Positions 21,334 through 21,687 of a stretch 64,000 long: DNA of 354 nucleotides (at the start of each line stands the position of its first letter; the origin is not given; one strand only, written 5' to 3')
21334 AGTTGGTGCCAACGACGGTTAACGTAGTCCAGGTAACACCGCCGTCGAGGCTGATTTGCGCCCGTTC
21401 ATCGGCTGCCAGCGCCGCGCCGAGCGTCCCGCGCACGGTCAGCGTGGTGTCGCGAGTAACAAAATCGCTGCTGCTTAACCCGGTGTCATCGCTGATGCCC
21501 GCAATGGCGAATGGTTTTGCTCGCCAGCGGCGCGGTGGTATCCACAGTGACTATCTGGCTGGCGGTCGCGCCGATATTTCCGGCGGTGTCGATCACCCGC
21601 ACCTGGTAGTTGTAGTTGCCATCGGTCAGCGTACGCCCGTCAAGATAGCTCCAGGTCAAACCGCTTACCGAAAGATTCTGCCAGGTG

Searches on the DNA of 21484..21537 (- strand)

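Call 21: search_dna_similar(query=window:21484-21537:-, collection=ecoli_genomes, mode=near, max_evalue=10, max_rows=30)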
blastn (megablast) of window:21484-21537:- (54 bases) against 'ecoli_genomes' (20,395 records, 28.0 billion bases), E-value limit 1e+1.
No match.
